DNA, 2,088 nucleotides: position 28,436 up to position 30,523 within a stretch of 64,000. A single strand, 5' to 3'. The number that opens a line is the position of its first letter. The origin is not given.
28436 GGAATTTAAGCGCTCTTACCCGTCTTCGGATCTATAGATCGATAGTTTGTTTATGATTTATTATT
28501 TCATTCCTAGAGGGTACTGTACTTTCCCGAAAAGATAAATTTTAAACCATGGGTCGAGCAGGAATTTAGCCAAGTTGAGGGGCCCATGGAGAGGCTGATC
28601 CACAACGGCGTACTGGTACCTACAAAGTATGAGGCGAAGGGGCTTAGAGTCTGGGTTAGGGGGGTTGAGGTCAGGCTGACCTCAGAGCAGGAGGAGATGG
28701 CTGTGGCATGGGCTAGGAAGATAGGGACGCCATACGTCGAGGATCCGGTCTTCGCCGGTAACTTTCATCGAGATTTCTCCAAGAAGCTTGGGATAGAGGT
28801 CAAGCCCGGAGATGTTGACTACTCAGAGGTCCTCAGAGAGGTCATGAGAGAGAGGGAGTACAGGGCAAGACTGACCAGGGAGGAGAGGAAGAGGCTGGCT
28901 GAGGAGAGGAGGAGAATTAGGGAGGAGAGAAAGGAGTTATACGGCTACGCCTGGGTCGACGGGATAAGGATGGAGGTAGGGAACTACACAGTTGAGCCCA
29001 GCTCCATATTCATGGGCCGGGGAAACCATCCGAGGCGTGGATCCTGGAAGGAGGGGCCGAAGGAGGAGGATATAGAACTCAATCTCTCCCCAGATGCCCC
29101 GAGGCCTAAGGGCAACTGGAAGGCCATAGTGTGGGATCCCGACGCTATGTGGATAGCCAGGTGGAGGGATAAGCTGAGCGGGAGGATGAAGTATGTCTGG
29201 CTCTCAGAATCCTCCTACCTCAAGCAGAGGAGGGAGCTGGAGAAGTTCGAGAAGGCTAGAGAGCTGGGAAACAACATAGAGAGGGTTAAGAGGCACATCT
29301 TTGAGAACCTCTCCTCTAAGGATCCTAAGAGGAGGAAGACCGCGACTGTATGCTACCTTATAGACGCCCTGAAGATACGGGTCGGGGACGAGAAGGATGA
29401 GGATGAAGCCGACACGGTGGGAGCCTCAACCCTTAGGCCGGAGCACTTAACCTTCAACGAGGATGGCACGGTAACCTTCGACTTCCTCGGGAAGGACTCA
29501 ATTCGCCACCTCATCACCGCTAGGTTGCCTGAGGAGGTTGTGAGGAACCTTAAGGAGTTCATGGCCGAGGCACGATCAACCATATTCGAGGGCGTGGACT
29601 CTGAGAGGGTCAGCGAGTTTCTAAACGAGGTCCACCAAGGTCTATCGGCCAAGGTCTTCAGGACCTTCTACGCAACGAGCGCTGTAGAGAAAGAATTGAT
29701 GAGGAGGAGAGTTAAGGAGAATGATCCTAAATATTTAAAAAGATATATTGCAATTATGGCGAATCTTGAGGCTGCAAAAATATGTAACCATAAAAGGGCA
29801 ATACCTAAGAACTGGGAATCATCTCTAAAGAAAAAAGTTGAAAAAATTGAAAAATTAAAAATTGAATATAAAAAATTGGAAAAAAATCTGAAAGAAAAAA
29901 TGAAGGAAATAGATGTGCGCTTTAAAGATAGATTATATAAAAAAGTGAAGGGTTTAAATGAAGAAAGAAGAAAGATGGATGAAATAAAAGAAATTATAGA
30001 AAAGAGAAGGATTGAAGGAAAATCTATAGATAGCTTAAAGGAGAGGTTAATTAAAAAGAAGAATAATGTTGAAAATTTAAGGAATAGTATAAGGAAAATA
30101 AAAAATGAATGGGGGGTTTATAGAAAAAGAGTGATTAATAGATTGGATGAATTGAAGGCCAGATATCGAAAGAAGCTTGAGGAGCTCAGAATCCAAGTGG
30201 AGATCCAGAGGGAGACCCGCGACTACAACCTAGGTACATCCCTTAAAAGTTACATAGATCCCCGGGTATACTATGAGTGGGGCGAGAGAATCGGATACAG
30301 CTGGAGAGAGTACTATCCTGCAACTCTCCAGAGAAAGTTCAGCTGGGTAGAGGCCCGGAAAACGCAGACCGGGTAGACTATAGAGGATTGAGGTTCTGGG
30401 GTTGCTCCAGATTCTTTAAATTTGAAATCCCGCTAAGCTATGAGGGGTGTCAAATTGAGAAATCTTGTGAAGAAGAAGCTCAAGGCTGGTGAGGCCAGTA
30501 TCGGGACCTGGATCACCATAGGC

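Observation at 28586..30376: Eukaryote-type topoisomerase IB with a lysine-rich linker in a Wood-Ljungdahl archaeon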

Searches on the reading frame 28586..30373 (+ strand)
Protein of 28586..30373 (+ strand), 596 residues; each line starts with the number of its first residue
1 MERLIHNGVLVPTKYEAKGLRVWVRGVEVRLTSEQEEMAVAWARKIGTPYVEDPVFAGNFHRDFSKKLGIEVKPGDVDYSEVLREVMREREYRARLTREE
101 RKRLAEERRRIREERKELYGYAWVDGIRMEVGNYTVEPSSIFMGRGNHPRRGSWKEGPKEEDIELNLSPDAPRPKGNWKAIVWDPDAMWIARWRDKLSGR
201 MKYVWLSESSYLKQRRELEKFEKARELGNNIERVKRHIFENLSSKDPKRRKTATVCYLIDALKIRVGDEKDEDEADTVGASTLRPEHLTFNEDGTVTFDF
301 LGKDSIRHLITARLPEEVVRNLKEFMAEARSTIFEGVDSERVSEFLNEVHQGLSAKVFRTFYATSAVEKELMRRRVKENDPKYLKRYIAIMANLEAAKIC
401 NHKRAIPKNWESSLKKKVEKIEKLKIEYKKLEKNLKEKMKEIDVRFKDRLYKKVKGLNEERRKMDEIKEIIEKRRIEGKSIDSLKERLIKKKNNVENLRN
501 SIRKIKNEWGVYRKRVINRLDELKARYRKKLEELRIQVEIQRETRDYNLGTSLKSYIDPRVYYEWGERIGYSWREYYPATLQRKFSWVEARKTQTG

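Call 3: search_protein_families(library=pfam, proteins=[window:28586-30373:+], max_evalue=0.1)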
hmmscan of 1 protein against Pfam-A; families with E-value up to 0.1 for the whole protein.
window:28586-30373:+ (596 aa): 4 families
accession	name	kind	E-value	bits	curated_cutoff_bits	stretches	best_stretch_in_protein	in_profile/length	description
PF01028.25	Topoisom_I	-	2e-64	217.6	23.7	1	210-434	2-227/228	Eukaryotic DNA topoisomerase I, catalytic core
PF02919.20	Topoisom_I_N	-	2.3e-49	168.2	25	1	3-206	5-213/213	Eukaryotic DNA topoisomerase I, DNA binding fragment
PF14370.11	Topo_C_assoc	-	2e-15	56.9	25.1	1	529-590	2-63/70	C-terminal topoisomerase domain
PF08032.17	SpoU_sub_bind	-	0.0078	17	22.8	0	201-244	18-59/76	RNA 2'-O ribose methyltransferase substrate binding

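Call 4: search_protein_families(library=ncbifam, proteins=[window:28586-30373:+], max_evalue=0.1)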
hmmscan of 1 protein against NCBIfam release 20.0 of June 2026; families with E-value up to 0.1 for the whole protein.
window:28586-30373:+ (596 aa): 1 family
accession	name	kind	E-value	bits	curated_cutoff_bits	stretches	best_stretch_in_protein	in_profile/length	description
NF045487.1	ASRP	equivalog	0.036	12.7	300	1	394-545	118-272/593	archaea-specific SMC-related protein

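Call 5: search_solved_structures(query=window:28586-30373:+, show_alignments=2, max_evalue=0.01)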
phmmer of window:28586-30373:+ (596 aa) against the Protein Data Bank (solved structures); distinct sequences matched with E-value up to 0.01: 17.
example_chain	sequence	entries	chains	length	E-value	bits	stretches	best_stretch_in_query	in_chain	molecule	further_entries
6z01_A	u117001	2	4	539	7e-144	483.9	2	3-434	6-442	DNA topoisomerase I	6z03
1rrj_A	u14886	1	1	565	3.5e-72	247.2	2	6-454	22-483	DNA topoisomerase I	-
1seu_A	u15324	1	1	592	4.3e-72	246.9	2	6-454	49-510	DNA topoisomerase I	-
1nh3_A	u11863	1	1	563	9.5e-72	245.7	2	6-454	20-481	DNA topoisomerase I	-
1a31_A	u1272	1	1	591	1.2e-71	245.5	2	6-454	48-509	PROTEIN (TOPOISOMERASE I)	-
1k4s_A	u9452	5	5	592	1.2e-71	245.4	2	6-454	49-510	DNA topoisomerase I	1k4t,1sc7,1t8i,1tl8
1lpq_A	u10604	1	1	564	1.9e-71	244.8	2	6-454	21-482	DNA topoisomerase I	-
1a35_A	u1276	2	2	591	2.3e-71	244.5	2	6-454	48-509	PROTEIN (DNA TOPOISOMERASE I) | TOPOISOMERASE I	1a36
1r49_A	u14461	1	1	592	5.9e-71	243.1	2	6-454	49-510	DNA topoisomerase I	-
1ej9_A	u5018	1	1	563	1.8e-70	241.5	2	6-454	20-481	DNA TOPOISOMERASE I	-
1rr8_C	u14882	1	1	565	4.1e-70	240.3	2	6-454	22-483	DNA topoisomerase I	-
2b9s_A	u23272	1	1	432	1.1e-69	238.9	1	2-404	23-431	topoisomerase I-like protein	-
1ois_A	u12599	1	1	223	7.5e-30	107.4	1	4-206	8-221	DNA TOPOISOMERASE I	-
2f4q_A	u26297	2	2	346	3.5e-05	26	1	197-387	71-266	type I topoisomerase, putative | Putative Type I topoisomerase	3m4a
2b9s_B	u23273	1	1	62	7.5e-05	24.9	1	539-588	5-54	DNA topoisomerase I-like protein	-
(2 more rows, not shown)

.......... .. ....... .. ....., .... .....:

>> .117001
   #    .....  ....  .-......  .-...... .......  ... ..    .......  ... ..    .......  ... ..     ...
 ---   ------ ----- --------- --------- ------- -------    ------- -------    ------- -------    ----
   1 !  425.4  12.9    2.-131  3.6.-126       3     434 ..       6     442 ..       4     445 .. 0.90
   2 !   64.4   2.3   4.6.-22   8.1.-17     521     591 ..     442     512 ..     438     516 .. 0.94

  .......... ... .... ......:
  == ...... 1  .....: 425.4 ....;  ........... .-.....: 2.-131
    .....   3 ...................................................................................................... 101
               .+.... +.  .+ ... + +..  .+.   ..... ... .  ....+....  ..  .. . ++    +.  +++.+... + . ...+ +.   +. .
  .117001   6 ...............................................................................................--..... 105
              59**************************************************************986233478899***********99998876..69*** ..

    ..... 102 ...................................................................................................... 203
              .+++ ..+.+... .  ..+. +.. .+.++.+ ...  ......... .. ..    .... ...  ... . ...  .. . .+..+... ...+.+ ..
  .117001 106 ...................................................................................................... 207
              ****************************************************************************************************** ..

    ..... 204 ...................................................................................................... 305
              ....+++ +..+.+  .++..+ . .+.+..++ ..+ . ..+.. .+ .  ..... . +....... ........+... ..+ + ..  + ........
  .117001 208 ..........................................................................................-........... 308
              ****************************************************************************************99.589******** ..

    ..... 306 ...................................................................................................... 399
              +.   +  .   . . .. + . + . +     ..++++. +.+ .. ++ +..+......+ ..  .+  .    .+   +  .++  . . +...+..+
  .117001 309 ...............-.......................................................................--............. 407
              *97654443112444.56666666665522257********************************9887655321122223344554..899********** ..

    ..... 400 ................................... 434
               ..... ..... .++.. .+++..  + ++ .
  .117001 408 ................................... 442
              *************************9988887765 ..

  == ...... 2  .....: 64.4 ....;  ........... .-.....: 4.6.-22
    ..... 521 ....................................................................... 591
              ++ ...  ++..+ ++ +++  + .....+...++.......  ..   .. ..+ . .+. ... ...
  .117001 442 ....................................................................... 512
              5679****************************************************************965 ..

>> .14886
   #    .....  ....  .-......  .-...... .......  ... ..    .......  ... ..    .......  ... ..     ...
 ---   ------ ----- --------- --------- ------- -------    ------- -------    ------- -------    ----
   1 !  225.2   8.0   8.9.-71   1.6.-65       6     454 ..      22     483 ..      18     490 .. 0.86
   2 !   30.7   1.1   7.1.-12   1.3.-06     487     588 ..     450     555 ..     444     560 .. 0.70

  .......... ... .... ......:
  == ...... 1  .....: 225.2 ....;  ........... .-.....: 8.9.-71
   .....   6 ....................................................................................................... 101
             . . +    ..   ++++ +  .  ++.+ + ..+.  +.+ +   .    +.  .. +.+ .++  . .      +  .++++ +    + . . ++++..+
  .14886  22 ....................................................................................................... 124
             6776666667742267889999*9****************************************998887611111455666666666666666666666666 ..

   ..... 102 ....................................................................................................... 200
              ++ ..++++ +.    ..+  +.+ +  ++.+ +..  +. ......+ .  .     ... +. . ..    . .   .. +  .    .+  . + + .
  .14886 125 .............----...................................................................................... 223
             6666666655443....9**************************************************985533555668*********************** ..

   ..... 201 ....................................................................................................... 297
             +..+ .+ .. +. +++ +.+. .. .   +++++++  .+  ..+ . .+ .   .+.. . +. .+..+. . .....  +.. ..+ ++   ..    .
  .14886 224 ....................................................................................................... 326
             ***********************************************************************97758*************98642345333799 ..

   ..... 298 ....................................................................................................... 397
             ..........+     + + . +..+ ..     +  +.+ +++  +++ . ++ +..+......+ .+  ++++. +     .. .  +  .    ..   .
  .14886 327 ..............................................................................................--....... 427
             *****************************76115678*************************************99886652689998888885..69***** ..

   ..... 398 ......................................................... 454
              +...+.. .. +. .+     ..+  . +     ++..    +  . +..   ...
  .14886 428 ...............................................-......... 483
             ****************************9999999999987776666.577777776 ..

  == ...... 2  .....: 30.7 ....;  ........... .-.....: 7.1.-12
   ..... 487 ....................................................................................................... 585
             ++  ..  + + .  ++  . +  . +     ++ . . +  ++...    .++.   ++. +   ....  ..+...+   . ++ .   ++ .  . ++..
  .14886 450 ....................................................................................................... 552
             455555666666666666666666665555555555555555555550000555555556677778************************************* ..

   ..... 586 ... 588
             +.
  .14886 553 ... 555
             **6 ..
